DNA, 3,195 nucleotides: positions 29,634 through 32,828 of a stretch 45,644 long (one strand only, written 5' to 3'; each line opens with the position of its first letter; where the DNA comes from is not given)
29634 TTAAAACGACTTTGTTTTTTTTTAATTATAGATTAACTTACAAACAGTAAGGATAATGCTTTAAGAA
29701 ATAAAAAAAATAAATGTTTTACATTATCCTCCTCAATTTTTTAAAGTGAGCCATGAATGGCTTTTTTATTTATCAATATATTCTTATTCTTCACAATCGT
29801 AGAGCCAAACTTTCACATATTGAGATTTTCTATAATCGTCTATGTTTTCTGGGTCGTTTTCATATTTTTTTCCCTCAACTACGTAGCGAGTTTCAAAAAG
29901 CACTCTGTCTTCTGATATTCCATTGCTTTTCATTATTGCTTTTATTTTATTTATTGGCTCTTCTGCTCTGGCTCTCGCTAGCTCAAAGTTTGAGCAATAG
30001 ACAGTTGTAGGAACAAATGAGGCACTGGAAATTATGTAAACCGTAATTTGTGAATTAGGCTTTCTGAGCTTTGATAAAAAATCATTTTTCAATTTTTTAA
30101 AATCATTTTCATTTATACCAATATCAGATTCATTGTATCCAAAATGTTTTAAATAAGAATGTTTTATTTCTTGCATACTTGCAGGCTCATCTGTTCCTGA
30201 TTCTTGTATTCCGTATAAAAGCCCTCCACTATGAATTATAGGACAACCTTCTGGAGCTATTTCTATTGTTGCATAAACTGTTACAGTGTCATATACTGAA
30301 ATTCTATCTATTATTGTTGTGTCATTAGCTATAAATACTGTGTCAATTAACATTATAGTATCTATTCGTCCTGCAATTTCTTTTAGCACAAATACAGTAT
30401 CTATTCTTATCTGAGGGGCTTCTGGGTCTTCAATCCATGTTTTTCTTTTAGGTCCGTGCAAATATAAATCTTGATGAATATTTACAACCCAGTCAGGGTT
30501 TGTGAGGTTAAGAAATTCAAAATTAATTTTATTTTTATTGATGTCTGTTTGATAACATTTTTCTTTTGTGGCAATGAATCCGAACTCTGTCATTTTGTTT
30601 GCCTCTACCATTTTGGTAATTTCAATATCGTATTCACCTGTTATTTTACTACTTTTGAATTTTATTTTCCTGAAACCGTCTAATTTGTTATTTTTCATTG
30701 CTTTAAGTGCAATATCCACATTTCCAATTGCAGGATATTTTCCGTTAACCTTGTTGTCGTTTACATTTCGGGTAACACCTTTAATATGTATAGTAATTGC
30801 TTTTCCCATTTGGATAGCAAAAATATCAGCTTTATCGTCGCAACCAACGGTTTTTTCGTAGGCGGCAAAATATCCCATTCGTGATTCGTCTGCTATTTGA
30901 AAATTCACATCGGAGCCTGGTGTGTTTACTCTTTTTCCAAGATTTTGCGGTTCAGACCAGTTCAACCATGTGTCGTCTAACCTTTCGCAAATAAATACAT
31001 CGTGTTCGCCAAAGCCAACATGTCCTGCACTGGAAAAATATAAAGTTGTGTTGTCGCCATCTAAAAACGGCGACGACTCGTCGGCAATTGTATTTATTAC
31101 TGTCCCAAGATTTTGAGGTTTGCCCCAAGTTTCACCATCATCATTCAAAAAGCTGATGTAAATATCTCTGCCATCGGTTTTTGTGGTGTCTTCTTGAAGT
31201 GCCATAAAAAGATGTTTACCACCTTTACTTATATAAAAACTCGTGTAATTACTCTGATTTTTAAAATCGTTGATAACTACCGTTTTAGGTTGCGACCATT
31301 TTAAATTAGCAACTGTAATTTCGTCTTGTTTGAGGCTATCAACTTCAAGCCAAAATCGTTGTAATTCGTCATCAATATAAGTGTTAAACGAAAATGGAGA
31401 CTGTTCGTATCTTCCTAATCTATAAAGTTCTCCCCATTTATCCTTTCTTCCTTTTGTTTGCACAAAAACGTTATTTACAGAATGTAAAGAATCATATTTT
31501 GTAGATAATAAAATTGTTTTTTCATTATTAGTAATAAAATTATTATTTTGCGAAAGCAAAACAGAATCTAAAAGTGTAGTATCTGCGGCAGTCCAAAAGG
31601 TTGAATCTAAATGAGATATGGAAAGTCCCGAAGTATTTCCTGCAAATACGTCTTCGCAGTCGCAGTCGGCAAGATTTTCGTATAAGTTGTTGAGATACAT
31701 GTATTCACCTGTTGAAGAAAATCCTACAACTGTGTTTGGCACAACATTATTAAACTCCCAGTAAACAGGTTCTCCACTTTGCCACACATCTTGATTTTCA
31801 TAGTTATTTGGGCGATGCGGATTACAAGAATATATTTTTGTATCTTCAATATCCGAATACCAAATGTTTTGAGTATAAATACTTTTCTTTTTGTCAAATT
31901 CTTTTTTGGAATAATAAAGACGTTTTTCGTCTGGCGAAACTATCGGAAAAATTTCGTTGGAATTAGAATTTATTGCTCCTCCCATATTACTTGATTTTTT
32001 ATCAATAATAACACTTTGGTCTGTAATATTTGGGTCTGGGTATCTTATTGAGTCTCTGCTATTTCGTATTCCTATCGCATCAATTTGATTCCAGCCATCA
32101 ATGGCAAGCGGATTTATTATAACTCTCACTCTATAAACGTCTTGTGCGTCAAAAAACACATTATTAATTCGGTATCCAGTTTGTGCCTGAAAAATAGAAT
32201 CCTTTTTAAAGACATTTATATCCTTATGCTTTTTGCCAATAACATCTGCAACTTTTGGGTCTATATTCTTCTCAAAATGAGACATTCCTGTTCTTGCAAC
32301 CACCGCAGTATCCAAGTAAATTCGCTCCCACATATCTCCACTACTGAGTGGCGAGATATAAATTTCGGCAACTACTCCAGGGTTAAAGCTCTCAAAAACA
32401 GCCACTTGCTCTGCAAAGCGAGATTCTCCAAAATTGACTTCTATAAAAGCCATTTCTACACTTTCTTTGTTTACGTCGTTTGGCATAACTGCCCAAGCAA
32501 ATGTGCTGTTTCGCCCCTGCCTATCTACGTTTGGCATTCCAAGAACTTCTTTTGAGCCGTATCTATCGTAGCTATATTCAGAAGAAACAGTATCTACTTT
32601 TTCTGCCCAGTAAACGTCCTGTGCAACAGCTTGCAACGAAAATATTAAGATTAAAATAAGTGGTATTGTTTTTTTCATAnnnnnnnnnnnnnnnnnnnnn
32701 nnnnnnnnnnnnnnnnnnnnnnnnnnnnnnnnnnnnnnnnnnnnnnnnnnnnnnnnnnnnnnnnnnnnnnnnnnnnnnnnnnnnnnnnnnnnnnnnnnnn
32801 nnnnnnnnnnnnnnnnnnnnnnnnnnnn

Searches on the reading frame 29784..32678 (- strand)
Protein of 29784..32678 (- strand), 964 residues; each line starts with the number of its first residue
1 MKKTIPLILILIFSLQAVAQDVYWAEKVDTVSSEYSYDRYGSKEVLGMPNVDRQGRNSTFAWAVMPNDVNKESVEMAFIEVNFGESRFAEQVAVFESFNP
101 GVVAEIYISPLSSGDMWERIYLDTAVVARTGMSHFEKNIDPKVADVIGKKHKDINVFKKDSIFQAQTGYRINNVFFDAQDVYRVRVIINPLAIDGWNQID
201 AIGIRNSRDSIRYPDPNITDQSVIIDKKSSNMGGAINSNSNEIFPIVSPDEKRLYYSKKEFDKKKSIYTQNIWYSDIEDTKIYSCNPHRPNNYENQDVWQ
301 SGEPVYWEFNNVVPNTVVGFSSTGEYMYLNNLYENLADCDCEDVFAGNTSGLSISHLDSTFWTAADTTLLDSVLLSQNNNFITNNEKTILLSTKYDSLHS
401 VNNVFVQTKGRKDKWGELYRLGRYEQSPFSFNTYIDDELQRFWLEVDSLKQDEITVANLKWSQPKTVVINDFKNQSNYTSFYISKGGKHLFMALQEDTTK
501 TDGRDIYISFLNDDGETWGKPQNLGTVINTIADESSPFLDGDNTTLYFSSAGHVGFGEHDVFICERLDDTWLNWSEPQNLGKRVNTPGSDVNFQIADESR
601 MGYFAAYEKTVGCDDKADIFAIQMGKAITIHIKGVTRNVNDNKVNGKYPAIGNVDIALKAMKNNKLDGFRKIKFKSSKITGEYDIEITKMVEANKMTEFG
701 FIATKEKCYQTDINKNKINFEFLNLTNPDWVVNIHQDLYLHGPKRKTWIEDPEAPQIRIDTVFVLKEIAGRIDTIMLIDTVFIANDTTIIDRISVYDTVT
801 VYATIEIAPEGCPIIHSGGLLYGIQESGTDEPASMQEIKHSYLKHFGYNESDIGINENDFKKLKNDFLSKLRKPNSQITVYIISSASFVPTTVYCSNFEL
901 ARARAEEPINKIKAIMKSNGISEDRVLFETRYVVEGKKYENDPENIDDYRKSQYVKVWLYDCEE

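Call 27: search_protein_families(library=pfam, proteins=[window:29784-32678:-], max_evalue=0.001)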
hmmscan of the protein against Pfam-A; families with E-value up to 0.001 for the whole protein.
window:29784-32678:- (964 aa): 2 families
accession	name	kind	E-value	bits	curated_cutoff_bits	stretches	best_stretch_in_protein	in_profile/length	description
PF07676.18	PD40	-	4.1e-08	33.4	20.9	0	234-257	3-26/38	WD40-like Beta Propeller Repeat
PF13088.12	BNR_2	-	0.00082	19.3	31.4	0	457-576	28-152/277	BNR repeat-like domain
